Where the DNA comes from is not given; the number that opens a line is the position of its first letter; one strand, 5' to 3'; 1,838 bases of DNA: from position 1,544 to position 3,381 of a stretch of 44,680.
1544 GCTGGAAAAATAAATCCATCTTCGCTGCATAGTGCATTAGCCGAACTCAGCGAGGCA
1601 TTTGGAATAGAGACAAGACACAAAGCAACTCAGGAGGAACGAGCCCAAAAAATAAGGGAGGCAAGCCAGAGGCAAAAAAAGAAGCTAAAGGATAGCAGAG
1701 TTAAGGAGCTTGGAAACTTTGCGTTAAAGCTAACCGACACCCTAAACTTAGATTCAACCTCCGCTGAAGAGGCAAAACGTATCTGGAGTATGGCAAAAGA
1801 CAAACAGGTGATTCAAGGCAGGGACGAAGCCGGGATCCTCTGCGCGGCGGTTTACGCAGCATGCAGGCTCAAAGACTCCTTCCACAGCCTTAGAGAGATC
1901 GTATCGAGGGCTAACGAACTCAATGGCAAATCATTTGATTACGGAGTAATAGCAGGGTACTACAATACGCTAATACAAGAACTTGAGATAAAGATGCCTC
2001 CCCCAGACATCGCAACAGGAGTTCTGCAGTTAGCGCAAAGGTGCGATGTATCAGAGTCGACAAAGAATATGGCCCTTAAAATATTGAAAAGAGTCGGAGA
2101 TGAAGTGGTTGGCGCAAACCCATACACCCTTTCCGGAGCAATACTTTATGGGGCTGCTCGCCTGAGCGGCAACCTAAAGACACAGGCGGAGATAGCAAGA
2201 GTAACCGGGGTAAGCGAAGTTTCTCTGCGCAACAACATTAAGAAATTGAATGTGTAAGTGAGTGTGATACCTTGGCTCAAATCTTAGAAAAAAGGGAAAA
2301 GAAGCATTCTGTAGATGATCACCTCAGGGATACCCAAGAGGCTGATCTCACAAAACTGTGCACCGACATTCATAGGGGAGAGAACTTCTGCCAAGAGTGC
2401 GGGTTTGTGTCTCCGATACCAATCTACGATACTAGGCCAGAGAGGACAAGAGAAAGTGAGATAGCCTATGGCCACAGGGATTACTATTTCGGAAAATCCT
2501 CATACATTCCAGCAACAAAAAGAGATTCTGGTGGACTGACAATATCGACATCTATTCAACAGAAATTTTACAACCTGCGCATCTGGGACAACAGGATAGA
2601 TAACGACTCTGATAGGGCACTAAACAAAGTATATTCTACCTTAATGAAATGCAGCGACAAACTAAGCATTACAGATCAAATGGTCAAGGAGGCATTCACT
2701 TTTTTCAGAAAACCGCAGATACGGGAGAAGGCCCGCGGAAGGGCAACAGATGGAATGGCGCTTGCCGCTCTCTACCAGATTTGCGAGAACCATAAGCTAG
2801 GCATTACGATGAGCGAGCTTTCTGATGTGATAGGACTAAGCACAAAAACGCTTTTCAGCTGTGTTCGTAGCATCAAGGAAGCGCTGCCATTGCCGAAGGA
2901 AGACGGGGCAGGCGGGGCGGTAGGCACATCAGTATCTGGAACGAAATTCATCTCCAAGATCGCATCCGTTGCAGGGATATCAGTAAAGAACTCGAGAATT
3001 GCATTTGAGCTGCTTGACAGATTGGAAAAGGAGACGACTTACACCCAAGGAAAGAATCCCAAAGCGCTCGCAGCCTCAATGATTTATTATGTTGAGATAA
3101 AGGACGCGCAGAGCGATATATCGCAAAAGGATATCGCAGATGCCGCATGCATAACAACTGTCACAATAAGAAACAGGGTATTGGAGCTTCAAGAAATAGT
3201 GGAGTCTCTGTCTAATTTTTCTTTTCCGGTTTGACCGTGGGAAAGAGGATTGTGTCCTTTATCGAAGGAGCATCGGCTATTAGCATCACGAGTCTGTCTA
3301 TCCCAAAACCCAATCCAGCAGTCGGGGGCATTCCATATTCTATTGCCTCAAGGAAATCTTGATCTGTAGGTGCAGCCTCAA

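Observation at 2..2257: Giant TFB-related protein consisting of at least 8 tandem cyclin-fold repeats, encoded directly upstream of a TFB paralog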

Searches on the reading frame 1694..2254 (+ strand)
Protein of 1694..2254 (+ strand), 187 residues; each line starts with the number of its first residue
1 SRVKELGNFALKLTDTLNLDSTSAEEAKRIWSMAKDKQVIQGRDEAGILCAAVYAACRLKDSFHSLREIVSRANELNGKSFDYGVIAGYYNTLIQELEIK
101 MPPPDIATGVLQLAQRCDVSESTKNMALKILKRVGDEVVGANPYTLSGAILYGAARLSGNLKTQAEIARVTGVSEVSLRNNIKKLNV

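Call 58: find_related_loci(query=A3, collection=metagenome_contigs, flank=10000)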
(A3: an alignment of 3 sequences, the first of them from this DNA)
Query A3 (187 aa) in metagenome_contigs; peptide patterns used: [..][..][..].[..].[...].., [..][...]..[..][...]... (x = any residue, [..] = any of these).
396 stretches matched a pattern; 71 encode a relative of the query (tblastn E <= 1e-3); 71 distinct loci.
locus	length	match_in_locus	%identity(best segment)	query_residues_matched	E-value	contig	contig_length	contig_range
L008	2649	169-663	38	12-180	1e-27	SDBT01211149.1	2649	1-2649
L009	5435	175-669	38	12-180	5e-27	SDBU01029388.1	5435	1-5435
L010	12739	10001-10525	36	5-187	3e-26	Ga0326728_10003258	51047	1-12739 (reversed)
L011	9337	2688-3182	37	12-180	7e-26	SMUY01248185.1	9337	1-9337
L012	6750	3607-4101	36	12-180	9e-26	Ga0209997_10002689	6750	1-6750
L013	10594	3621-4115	36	12-180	9e-26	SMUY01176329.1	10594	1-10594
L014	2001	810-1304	37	12-180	1e-25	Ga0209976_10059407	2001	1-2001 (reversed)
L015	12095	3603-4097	37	12-180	2e-25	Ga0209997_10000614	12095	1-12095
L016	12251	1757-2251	37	12-180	2e-25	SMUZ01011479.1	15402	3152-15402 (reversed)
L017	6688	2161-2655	37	12-180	2e-25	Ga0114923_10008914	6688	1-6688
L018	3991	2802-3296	37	12-180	2e-25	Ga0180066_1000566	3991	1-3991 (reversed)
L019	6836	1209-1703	37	12-180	2e-25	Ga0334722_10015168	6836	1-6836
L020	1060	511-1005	36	12-180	9e-26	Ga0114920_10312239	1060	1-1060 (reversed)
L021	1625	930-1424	35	12-180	4e-25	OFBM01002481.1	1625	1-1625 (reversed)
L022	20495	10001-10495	37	12-180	7e-25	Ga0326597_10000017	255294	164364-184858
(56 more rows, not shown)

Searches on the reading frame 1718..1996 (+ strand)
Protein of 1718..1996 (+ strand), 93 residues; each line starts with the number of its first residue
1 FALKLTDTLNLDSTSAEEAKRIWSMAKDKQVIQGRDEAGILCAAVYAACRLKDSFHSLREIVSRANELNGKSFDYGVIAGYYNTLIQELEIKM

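Call 21: search_protein_families(library=pfam, max_evalue=1, proteins=[window:1718-1996:+])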
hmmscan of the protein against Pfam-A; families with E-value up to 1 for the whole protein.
seq(93 aa): 3 families
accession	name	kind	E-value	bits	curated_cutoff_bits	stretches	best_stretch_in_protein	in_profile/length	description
PF00382.24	TFIIB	-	1.4e-12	47.9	23.6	1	4-65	14-75/92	Transcription factor TFIIB repeat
PF21735.3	RtxA_C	-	0.18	12.3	30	1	74-84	6-16/18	C-terminal repeat from RTX toxins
PF01857.25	RB_B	-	0.18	12.1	26.9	1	5-63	20-80/144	Retinoblastoma-associated protein B domain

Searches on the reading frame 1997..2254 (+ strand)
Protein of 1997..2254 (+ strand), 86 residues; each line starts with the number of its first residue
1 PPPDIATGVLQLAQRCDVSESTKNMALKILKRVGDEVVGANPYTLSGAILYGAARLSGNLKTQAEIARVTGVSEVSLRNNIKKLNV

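Call 21: search_protein_families(library=pfam, max_evalue=1, proteins=[window:1997-2254:+])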
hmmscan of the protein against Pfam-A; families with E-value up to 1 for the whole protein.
seq(86 aa): 13 families
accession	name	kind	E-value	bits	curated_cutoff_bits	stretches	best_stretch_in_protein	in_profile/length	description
PF00382.24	TFIIB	-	2.4e-08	34.3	23.6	1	10-84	13-89/92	Transcription factor TFIIB repeat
PF08279.18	HTH_11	-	8e-05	22.9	25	1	62-85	17-40/55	HTH domain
PF08281.18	Sigma70_r4_2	-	0.0012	18.9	25.7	1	62-82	28-48/54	Sigma-70, region 4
PF13551.12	HTH_29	-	0.0036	17.8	28.1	1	57-85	10-37/64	Winged helix-turn helix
PF12840.13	HTH_20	-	0.0064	16.9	27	0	10-34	22-46/51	Helix-turn-helix domain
PF13384.12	HTH_23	-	0.0096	16.2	24.6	0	54-82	11-39/50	Homeodomain-like domain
PF13412.12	HTH_24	-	0.012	15.6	21.9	0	62-84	19-41/48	Winged helix-turn-helix DNA-binding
PF12802.13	MarR_2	-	0.016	15.8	27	1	58-84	19-44/61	MarR family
PF13404.12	HTH_AsnC-type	-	0.076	13.3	27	0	63-84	20-41/42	AsnC-type helix-turn-helix domain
PF13542.12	HTH_Tnp_ISL3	-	0.11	12.5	27.4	0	53-79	20-45/51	Helix-turn-helix domain of transposase family ISL3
PF22510.1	FlhF_N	-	0.15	12.6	27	0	12-37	10-35/54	Flagellar biosynthesis protein FlhF, N domain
PF01381.28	HTH_3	-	0.15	12.5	23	0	61-78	10-27/55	Helix-turn-helix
PF13730.12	HTH_36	-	0.27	11.5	25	0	62-84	27-49/55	Helix-turn-helix domain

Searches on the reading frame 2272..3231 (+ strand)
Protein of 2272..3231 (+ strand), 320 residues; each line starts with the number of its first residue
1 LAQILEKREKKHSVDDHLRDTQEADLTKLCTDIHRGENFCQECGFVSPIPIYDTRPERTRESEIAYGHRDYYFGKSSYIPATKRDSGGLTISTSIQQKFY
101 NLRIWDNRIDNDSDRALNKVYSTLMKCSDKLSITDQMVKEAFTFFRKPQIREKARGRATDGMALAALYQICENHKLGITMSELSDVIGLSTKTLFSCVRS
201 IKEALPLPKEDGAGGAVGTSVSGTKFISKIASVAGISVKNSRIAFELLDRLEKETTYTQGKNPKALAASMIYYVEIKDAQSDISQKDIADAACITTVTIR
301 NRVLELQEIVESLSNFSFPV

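Call 4: search_protein_families(library=pfam, proteins=[window:2272-3231:+], max_evalue=1)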
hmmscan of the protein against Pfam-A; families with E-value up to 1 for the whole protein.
window:2272-3231:+ (320 aa): 12 families
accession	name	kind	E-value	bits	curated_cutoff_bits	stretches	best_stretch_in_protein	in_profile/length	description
PF00382.24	TFIIB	-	6.1e-19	68.3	23.6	2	221-308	6-91/92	Transcription factor TFIIB repeat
PF08279.18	HTH_11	-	0.0003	21.1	25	1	276-309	9-42/55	HTH domain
PF01381.28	HTH_3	-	0.00084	19.8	23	0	280-301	7-28/55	Helix-turn-helix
PF13412.12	HTH_24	-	0.0048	16.9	21.9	1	177-199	17-39/48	Winged helix-turn-helix DNA-binding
PF08280.17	HTH_Mga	-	0.0061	17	23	1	178-206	20-48/59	M protein trans-acting positive regulator (MGA) HTH domain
PF08271.17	Zn_Ribbon_TF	-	0.01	15.8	29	1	31-59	13-41/43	TFIIB zinc-binding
PF06711.16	DUF1198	-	0.011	16.2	25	1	94-147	68-121/143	Protein of unknown function (DUF1198)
PF13545.12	HTH_Crp_2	-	0.033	14.6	27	0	281-304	21-44/70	Crp-like helix-turn-helix domain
PF20432.4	Xre-like-HTH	-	0.044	14.5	25.8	1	175-210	21-53/63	Antitoxin Xre-like helix-turn-helix domain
PF13404.12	HTH_AsnC-type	-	0.096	13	27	0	281-306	16-41/42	AsnC-type helix-turn-helix domain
PF12802.13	MarR_2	-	0.23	12.1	27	0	161-202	5-45/61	MarR family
PF20118.4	DUF6508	-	0.56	10.5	23.6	0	12-41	75-104/129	Family of unknown function (DUF6508)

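Call 5: search_protein_families(library=ncbifam, proteins=[window:2272-3231:+], max_evalue=1)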
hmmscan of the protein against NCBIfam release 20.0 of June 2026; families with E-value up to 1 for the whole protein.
window:2272-3231:+ (320 aa): 2 families
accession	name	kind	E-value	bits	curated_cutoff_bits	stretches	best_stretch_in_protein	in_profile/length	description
NF001658.0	PRK00423.1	subfamily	1.3e-34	119.7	384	1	9-309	4-305/312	transcription initiation factor IIB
TIGR03879.1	near_KaiC_dom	domain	0.033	14.6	65.1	0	273-303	27-56/91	probable regulatory domain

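Call 8: find_encoding_contigs(protein=window:2272-3231:+, flank=10000, max_places=6)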
Protein window:2272-3231:+ (320 aa): 2 contigs read that carry it; 2 places shown.
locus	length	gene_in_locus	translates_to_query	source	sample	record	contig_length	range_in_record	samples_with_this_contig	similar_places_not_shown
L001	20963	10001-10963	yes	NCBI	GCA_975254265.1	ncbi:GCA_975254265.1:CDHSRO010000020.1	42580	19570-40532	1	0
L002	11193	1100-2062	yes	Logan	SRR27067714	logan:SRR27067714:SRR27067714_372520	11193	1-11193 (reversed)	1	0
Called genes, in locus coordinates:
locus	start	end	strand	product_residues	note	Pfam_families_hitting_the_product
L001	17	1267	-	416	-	PF00892:EamA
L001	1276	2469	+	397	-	PF01022:HTH_5 (faint), PF01047:MarR (faint), PF08279:HTH_11 (faint), PF12802:MarR_2 (faint), PF12840:HTH_20 (faint), PF13404:HTH_AsnC-type (faint), PF13556:HTH_30 (faint), PF13412:HTH_24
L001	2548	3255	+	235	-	PF01255:Prenyltransf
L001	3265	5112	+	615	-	PF09843:DUF2070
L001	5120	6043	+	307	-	-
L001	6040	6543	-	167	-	PF00411:Ribosomal_S11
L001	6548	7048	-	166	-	PF22421:SYY_C-terminal (weak), PF01479:S4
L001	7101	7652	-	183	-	PF00416:Ribosomal_S13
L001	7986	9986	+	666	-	PF08271:Zn_Ribbon_TF, PF00134:Cyclin_N (faint), PF00382:TFIIB, PF00392:GntR (faint), PF13384:HTH_23 (faint), PF00382:TFIIB, PF08279:HTH_11 (faint), PF00382:TFIIB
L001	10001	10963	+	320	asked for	PF00382:TFIIB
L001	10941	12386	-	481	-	PF01336:tRNA_anti-codon, PF00152:tRNA-synt_2, PF01409:tRNA-synt_2d (faint)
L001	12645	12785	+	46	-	PF18930:DUF5679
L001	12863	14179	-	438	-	PF00224:PK, PF02887:PK_C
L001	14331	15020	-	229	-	-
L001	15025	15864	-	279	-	-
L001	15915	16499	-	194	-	PF13207:AAA_17, PF13238:AAA_18, PF13671:AAA_33 (weak)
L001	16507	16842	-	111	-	PF01588:tRNA_bind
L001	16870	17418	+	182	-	PF02834:LigT_PEase, PF10469:AKAP7_NLS, PF13563:2_5_RNA_ligase2, PF02834:LigT_PEase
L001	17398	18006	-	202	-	-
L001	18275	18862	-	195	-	-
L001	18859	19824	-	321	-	PF00814:TsaD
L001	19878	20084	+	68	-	-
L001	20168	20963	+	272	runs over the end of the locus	-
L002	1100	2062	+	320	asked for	PF00382:TFIIB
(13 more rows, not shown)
